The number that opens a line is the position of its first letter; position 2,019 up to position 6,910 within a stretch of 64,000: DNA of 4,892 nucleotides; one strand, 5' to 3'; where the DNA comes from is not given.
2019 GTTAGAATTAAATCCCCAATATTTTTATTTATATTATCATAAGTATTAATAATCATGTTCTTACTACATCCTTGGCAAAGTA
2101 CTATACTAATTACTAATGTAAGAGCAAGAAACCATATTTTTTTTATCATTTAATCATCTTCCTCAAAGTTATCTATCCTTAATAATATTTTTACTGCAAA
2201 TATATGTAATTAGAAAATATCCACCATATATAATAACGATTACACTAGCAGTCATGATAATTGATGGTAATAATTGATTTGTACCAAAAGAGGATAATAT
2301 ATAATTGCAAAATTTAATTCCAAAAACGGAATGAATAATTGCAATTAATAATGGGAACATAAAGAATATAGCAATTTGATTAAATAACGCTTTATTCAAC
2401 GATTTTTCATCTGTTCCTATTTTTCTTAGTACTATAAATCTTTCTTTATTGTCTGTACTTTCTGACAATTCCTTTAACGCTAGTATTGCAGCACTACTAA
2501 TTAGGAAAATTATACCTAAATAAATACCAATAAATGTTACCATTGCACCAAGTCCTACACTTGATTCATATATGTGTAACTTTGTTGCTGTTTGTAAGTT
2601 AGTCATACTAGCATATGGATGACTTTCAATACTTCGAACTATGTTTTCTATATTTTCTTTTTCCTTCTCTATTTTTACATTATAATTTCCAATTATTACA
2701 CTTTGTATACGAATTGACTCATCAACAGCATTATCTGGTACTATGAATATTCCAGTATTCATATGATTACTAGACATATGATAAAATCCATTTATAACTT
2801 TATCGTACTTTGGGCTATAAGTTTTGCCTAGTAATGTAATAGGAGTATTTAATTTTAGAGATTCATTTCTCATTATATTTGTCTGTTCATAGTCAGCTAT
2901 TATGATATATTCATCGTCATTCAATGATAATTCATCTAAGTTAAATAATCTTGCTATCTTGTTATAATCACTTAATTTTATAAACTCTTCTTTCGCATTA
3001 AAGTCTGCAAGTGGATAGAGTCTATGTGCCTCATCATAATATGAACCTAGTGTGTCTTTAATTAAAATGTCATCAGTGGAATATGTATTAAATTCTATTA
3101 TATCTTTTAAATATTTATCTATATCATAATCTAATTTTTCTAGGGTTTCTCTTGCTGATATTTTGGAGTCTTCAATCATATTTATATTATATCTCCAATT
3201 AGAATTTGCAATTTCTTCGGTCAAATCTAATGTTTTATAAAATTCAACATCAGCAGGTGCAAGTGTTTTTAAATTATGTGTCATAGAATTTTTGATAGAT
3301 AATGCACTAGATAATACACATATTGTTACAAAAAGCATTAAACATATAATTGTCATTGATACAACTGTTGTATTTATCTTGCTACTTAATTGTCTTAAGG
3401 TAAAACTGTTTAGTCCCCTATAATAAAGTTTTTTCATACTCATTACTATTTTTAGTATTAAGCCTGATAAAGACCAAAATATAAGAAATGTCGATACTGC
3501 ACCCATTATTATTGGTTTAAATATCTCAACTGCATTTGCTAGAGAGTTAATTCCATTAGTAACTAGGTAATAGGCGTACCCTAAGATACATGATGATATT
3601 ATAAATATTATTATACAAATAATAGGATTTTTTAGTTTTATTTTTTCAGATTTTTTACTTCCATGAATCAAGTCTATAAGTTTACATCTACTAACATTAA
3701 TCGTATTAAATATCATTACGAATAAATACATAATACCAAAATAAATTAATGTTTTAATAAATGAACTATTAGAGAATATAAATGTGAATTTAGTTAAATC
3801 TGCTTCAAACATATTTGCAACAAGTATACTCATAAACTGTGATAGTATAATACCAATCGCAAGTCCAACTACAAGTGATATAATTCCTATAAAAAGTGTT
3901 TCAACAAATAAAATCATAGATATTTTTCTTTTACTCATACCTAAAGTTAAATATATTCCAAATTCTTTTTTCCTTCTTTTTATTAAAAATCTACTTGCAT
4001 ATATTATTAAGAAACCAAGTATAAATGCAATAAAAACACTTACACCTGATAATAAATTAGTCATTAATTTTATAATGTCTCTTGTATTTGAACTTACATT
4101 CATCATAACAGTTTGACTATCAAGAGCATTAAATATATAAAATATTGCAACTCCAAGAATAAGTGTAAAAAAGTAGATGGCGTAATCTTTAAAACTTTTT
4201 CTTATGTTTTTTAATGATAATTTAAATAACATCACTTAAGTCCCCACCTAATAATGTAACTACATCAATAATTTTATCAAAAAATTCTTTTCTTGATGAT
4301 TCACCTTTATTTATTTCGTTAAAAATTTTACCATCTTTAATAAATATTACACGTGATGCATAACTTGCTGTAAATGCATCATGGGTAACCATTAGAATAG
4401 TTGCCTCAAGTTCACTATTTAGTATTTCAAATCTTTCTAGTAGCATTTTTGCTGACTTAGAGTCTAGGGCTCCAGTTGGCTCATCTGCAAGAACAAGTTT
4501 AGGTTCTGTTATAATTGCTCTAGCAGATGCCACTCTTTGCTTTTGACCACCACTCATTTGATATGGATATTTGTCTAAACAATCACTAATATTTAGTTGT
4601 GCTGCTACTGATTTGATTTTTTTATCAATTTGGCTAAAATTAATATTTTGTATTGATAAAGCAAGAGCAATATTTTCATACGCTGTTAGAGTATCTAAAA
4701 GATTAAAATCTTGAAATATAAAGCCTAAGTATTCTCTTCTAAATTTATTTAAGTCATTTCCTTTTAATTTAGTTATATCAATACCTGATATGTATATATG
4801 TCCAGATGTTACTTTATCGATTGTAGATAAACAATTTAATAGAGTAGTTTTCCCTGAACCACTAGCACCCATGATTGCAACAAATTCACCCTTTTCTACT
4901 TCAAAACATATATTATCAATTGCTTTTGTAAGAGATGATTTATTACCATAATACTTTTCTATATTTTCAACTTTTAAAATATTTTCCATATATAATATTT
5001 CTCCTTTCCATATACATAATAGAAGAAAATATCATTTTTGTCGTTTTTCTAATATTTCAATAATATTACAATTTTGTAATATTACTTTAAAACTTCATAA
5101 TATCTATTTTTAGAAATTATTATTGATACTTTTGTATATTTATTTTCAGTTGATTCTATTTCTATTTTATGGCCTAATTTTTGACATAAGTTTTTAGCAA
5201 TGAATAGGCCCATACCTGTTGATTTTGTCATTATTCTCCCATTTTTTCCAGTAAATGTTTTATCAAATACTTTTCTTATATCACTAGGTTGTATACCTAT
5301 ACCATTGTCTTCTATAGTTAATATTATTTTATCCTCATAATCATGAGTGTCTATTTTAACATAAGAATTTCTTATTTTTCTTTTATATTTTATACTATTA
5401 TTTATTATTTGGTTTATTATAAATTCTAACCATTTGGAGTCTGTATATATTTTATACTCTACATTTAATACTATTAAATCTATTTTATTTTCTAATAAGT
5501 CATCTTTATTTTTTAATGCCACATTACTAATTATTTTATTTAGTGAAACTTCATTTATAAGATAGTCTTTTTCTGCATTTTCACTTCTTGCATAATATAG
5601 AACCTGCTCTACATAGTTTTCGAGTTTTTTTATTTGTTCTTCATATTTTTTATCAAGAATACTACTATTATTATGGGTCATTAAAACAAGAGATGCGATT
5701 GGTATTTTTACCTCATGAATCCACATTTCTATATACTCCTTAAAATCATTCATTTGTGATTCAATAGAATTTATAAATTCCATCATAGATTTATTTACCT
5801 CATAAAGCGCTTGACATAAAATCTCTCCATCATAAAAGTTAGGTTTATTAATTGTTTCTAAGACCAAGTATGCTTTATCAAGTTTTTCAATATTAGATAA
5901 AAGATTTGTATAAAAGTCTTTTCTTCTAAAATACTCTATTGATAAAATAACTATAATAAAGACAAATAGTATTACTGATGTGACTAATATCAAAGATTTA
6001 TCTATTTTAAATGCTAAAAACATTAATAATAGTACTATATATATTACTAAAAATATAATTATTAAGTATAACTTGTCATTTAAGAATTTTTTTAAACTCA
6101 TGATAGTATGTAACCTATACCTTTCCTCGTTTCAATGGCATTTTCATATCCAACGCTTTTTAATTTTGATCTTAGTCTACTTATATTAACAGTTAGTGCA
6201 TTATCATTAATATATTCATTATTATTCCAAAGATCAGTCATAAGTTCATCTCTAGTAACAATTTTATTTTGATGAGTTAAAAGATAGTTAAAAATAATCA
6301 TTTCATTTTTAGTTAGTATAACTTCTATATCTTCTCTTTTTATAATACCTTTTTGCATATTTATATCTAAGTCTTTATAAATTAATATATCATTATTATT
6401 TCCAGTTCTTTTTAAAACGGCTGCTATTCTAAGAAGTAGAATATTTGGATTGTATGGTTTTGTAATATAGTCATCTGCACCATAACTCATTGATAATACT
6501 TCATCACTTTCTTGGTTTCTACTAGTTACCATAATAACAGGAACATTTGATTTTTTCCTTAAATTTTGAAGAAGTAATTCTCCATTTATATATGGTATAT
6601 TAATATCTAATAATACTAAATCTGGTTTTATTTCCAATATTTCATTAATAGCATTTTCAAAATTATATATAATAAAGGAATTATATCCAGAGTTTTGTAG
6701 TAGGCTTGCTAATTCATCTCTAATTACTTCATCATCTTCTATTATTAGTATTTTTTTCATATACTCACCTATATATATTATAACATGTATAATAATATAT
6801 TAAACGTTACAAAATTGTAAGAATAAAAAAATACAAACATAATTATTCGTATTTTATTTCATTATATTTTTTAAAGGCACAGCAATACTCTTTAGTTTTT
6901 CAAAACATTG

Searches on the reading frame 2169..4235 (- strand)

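Call 30: search_protein_families(library=pfam, proteins=[window:2169-4235:-], max_evalue=0.001)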
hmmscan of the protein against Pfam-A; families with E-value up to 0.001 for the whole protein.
window:2169-4235:- (688 aa): 1 family
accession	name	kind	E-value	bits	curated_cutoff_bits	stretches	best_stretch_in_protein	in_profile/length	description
PF02687.27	FtsX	-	2.6e-15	56.9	25.5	1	65-181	3-115/120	FtsX-like permease C-terminal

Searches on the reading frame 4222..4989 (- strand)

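Call 30: search_protein_families(library=pfam, proteins=[window:4222-4989:-], max_evalue=0.001)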
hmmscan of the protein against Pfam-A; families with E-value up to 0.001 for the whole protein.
window:4222-4989:- (255 aa): 5 families
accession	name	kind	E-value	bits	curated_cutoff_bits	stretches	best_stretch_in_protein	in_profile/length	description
PF00005.33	ABC_tran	-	4.4e-34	118.5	25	1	25-172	2-136/137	ABC transporter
PF13304.12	AAA_21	-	2.5e-05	24.9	27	0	36-57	1-22/304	AAA domain, putative AbiEii toxin, Type IV TA system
PF02463.25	SMC_N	-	0.00059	19.8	40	0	119-216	135-210/220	RecF/RecN/SMC N terminal domain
PF13555.12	AAA_29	-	0.00073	19.7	27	0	29-56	17-44/61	P-loop containing region of AAA domain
PF20720.3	nSTAND3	-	0.00095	19.3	27.2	0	21-55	4-38/155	Novel STAND NTPase 3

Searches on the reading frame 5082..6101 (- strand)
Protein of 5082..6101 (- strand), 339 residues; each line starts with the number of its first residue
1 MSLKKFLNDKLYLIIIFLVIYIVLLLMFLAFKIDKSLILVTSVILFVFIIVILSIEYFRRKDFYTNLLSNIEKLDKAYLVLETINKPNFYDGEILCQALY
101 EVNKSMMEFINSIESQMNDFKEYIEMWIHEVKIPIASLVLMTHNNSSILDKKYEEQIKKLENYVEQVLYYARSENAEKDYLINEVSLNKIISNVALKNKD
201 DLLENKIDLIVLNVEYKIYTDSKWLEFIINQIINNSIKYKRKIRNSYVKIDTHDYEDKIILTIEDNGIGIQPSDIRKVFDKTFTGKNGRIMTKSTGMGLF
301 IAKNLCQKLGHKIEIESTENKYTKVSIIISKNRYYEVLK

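Call 30: search_protein_families(library=pfam, proteins=[window:5082-6101:-], max_evalue=0.001)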
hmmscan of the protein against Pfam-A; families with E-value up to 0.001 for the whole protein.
window:5082-6101:- (339 aa): 2 families
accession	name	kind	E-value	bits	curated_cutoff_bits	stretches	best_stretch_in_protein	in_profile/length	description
PF02518.31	HATPase_c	-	7.9e-21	75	26.4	1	221-330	2-108/111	Histidine kinase-, DNA gyrase B-, and HSP90-like ATPase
PF13589.12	HATPase_c_3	-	3e-06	27.8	25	1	226-323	4-98/137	Histidine kinase-, DNA gyrase B-, and HSP90-like ATPase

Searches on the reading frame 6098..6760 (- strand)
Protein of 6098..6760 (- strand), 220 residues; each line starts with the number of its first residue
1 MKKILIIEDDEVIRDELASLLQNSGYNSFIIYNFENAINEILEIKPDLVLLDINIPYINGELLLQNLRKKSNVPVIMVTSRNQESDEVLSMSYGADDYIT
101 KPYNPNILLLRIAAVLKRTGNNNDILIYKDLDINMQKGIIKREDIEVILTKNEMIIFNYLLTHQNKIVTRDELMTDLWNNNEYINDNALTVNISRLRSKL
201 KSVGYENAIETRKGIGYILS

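Call 30: search_protein_families(library=pfam, proteins=[window:6098-6760:-], max_evalue=0.001)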
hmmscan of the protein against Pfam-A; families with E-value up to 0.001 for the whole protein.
window:6098-6760:- (220 aa): 2 families
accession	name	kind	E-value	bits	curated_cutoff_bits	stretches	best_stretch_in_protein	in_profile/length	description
PF00072.30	Response_reg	-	2.9e-25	89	30.2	1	4-112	1-110/111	Response regulator receiver domain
PF00486.34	Trans_reg_C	-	2.5e-20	72.8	26.2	1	146-219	3-77/77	Transcriptional regulatory protein, C terminal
